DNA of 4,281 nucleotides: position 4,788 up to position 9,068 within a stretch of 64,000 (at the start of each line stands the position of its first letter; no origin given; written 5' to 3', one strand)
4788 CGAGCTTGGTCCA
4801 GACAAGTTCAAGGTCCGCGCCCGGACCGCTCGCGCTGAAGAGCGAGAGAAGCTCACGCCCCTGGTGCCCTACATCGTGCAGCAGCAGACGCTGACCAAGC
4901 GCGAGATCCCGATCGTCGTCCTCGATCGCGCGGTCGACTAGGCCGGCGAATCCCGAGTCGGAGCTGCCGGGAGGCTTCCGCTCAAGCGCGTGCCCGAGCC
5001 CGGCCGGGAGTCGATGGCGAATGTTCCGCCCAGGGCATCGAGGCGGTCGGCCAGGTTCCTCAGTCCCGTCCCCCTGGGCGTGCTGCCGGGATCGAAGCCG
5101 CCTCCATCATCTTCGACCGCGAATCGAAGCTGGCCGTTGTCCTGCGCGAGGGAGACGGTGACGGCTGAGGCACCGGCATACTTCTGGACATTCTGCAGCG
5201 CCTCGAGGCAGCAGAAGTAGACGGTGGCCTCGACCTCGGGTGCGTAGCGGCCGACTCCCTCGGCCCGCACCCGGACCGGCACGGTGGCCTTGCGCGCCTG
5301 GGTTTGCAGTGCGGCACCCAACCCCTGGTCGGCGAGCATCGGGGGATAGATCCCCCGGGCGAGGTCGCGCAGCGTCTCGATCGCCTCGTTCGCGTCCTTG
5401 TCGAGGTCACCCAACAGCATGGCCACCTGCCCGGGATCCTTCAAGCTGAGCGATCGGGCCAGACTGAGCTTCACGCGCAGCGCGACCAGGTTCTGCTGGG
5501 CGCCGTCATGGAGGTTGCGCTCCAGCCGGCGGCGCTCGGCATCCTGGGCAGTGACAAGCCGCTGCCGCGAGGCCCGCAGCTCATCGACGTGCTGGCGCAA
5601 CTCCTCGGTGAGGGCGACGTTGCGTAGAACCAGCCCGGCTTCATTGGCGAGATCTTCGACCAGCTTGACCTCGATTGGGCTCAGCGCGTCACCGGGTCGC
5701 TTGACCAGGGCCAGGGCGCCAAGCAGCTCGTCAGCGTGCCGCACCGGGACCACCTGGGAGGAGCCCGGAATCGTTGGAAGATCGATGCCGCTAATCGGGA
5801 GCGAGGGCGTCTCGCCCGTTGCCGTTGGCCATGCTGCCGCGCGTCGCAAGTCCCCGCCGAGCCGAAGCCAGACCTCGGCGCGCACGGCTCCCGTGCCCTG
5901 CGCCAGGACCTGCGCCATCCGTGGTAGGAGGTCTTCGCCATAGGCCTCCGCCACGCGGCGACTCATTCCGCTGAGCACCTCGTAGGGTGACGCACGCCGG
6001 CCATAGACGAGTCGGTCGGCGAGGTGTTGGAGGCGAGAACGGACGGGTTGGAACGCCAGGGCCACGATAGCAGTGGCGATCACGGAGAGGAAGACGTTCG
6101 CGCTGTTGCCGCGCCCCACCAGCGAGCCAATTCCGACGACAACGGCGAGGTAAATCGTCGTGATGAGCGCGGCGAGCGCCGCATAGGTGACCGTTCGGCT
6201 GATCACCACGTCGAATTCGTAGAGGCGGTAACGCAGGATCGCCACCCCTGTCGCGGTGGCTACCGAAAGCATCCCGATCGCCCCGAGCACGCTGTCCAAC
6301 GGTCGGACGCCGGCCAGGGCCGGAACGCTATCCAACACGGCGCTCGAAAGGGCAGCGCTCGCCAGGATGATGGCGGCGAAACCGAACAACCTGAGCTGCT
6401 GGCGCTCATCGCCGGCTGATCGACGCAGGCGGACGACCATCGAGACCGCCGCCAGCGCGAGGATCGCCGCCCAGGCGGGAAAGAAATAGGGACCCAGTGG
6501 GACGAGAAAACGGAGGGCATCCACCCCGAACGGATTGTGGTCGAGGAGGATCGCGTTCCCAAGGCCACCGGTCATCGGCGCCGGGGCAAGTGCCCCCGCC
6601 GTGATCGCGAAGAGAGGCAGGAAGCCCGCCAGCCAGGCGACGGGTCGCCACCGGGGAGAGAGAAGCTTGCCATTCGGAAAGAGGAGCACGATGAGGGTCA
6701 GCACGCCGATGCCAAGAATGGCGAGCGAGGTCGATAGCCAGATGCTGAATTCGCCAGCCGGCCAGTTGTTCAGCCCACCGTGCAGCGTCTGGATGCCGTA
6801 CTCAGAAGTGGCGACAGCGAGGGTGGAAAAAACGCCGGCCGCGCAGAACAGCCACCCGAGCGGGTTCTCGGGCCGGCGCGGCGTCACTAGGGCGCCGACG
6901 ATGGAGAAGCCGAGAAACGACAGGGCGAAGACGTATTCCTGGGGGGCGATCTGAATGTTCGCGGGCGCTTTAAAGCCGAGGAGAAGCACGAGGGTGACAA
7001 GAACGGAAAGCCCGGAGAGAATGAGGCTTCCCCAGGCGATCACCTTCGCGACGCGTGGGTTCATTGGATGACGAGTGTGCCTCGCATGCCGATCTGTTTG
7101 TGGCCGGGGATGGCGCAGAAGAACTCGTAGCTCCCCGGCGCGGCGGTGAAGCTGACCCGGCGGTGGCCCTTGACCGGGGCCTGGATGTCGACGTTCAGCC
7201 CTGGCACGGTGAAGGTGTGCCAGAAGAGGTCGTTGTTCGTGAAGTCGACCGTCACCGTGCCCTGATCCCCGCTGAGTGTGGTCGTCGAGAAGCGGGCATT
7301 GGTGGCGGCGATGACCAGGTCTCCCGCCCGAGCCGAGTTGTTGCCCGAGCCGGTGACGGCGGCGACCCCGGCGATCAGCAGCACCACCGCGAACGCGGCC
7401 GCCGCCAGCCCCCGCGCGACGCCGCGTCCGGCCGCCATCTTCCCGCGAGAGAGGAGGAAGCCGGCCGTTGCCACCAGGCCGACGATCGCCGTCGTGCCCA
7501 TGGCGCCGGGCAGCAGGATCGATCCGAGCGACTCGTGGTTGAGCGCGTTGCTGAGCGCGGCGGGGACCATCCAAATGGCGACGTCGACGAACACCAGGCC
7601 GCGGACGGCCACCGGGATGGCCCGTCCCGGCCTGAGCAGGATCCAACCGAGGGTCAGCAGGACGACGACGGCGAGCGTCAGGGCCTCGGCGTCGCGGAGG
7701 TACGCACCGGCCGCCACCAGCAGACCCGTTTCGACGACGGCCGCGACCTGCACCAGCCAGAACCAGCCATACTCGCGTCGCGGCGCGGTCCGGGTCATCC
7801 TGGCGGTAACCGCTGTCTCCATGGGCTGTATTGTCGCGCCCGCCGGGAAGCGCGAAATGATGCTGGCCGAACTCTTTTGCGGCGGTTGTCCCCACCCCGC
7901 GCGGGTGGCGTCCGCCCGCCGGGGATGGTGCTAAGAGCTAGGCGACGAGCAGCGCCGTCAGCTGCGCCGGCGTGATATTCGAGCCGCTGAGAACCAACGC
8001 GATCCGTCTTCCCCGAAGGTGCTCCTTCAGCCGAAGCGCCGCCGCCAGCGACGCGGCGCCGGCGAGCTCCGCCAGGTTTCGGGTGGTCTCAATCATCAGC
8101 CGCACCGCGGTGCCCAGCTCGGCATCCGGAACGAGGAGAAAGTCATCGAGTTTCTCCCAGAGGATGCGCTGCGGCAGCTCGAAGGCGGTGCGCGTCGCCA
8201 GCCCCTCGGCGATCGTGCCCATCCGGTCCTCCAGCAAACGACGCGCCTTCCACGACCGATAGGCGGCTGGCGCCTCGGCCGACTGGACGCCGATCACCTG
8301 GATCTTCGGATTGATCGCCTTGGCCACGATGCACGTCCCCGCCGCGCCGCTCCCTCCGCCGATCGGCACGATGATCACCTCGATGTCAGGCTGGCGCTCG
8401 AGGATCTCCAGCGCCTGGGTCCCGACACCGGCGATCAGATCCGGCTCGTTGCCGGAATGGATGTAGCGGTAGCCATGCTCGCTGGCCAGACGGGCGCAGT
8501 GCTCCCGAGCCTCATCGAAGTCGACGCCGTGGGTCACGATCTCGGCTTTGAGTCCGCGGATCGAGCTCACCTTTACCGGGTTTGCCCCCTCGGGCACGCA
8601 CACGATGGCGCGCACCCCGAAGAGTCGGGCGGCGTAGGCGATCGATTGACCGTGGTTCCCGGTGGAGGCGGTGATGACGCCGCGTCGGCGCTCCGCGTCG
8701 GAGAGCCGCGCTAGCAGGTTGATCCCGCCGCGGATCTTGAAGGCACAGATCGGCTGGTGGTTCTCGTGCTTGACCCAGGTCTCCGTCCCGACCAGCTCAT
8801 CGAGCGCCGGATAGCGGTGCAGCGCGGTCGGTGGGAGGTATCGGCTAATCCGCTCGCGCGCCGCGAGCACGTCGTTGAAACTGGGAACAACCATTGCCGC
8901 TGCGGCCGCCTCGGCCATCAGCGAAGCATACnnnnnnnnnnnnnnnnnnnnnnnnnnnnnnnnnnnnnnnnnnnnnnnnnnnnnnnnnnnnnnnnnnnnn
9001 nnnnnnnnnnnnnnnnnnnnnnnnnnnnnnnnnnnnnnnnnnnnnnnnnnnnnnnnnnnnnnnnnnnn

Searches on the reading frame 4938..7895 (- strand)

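Call 64: search_protein_families(library=pfam, proteins=[window:4938-7895:-], max_evalue=0.001)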
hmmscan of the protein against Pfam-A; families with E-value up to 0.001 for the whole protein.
window:4938-7895:- (985 aa): 5 families
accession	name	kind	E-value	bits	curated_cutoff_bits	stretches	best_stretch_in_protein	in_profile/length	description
PF07730.19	HisKA_3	-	3.8e-12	47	24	1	787-852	1-66/68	Histidine kinase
PF02518.31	HATPase_c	-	2.3e-08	34.9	26.4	1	891-977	5-109/111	Histidine kinase-, DNA gyrase B-, and HSP90-like ATPase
PF01590.32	GAF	-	7.2e-05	23.8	22.4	0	710-756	87-132/133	GAF domain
PF13492.12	GAF_3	-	0.00011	23.1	27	1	711-759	81-129/129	GAF domain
PF13581.12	HATPase_c_2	-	0.00079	19.9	27.4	0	884-943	24-88/127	Histidine kinase-like ATPase domain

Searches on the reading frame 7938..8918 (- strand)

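Call 64: search_protein_families(library=pfam, proteins=[window:7938-8918:-], max_evalue=0.001)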
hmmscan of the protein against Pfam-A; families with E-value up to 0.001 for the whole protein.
window:7938-8918:- (326 aa): 1 family
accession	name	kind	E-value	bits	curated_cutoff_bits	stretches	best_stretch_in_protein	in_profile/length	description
PF00291.31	PALP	-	1.4e-74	251.5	35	1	26-312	3-295/295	Pyridoxal-phosphate dependent enzyme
